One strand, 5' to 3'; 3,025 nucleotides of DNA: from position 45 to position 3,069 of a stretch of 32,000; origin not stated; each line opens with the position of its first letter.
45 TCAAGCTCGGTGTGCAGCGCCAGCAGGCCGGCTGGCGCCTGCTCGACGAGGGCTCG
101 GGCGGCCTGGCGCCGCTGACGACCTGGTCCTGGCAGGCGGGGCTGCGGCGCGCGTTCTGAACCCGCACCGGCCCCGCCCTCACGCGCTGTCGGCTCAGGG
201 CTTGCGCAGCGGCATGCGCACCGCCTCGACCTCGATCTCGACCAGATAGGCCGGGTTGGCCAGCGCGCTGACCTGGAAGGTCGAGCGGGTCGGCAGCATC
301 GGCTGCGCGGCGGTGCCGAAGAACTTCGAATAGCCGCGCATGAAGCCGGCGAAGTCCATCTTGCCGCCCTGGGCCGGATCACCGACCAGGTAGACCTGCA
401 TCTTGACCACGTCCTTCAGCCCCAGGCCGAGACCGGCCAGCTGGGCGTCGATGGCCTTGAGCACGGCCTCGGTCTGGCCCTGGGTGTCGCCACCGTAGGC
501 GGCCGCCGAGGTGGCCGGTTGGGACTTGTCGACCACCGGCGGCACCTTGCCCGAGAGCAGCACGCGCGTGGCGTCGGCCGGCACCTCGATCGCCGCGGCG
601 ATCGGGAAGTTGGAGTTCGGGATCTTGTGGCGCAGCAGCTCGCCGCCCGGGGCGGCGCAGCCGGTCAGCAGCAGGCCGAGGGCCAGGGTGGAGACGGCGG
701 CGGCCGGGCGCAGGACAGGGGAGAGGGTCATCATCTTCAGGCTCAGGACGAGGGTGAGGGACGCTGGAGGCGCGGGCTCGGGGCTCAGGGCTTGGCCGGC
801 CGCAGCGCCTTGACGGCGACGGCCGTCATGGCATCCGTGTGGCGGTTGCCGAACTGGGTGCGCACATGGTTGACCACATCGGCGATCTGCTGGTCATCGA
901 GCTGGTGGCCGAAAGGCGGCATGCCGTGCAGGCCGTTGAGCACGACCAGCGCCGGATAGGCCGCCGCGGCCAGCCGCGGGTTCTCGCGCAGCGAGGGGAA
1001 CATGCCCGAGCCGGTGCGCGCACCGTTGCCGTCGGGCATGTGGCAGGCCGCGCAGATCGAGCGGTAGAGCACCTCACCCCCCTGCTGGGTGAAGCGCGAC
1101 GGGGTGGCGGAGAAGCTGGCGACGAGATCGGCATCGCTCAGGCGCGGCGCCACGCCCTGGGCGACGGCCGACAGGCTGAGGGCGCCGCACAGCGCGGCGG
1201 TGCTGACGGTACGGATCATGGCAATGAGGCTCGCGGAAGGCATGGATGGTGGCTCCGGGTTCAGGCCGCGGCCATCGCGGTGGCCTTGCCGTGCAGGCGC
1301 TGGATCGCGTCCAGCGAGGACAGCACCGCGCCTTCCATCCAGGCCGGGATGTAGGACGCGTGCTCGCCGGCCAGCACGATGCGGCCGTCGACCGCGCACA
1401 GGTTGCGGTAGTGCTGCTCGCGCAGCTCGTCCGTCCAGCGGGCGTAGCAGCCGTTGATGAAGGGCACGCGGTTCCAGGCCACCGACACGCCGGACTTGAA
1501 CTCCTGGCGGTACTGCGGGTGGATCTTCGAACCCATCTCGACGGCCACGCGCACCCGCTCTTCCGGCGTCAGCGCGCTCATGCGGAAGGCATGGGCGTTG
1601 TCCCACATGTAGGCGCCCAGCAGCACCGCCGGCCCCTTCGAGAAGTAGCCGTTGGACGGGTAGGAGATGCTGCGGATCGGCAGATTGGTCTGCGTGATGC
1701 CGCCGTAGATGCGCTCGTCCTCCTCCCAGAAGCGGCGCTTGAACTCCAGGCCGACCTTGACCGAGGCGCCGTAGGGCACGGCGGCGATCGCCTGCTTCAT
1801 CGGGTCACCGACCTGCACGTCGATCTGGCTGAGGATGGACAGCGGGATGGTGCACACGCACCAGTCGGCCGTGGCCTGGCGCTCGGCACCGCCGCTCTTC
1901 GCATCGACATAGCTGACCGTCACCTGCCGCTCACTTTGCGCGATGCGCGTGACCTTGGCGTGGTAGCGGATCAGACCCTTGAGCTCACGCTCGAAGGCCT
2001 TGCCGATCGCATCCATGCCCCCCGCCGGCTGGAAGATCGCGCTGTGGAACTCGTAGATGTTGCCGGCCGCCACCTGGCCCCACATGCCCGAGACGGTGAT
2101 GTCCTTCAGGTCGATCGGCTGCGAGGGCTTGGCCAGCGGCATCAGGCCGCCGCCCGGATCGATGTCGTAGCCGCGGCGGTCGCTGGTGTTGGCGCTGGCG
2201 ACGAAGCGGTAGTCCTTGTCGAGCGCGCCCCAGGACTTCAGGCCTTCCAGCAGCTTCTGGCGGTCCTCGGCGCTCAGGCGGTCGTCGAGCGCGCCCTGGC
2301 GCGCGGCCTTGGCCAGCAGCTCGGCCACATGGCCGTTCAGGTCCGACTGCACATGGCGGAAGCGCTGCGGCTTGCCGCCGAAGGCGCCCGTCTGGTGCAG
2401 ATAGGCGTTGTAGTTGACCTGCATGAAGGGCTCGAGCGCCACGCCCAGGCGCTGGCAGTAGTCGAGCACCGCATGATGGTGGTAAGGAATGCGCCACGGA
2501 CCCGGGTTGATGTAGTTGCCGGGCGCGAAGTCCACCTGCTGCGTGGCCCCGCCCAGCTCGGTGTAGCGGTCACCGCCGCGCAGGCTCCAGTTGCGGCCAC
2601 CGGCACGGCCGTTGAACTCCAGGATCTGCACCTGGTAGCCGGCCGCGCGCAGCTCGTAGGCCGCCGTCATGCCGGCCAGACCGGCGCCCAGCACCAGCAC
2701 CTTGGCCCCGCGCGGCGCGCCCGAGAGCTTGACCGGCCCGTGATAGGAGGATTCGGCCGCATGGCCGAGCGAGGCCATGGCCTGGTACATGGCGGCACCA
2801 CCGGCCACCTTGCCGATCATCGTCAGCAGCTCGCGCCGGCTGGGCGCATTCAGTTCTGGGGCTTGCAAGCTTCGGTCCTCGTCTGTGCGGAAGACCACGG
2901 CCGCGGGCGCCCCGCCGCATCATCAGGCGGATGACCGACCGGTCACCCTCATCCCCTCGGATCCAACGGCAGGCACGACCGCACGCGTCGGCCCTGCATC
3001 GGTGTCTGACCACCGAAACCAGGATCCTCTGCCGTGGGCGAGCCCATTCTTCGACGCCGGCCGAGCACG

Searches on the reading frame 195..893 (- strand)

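Call 14: search_protein_families(library=pfam, proteins=[window:195-893:-], max_evalue=0.05)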
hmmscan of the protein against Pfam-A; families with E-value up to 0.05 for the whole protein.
window:195-893:- (232 aa): 1 family
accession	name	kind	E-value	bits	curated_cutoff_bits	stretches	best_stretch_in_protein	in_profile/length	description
PF01042.26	Ribonuc_L-PSP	-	3.9e-13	49.9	27.3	1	111-225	21-120/121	Endoribonuclease L-PSP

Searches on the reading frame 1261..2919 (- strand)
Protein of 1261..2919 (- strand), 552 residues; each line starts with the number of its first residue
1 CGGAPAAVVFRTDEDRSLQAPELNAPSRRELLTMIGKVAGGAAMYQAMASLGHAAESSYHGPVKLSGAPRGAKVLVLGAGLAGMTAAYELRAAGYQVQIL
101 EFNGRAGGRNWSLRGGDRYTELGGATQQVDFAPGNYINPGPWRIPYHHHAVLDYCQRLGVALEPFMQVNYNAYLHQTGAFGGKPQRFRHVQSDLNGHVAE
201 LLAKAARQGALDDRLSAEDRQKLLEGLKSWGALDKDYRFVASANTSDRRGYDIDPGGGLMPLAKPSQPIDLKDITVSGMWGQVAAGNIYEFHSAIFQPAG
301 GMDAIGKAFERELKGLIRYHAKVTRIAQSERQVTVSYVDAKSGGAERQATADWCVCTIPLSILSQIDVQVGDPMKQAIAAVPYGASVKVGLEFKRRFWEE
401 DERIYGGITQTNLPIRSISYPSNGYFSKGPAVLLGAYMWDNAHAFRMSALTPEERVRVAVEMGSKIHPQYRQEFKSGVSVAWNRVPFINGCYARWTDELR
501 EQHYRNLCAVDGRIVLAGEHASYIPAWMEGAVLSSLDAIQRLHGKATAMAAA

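Call 14: search_protein_families(library=pfam, proteins=[window:1261-2919:-], max_evalue=0.05)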
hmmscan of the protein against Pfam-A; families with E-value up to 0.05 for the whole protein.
window:1261-2919:- (552 aa): 12 families
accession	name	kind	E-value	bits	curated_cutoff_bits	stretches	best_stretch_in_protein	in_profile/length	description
PF01593.30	Amino_oxidase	-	2.5e-59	202.2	19.8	1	81-538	1-438/443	Flavin containing amine oxidoreductase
PF01266.30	DAO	-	1.7e-08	34.9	27.9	1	73-113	1-45/353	FAD dependent oxidoreductase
PF13450.12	NAD_binding_8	-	2.3e-07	31.4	21.9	1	76-109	1-34/68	NAD(P)-binding Rossmann-like domain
PF00890.30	FAD_binding_2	-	1.8e-05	24.6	20.4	1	74-108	2-36/414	FAD binding domain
PF07992.20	Pyr_redox_2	-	0.00012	22.1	26.1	1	73-104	2-33/291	Pyridine nucleotide-disulphide oxidoreductase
PF01262.27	AlaDh_PNT_C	-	0.00015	21.7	23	1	62-103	16-60/214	Alanine dehydrogenase/PNT, C-terminal domain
PF01946.23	Thi4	-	0.0011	18.7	26.2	1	73-116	19-61/235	Thi4 family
PF12831.13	FAD_oxidored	-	0.0013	18.6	27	1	74-108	2-36/416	FAD dependent oxidoreductase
PF03486.20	HI0933_like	-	0.0023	17.9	50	1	73-107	2-36/244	HI0933-like protein Rossmann domain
PF00070.33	Pyr_redox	-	0.0032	18.4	22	1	73-105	1-33/82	Pyridine nucleotide-disulphide oxidoreductase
PF01494.25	FAD_binding_3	-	0.0044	16.7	22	1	73-101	3-31/349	FAD binding domain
PF01134.28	GIDA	-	0.006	16.1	22.1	1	73-100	1-28/391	Glucose inhibited division protein A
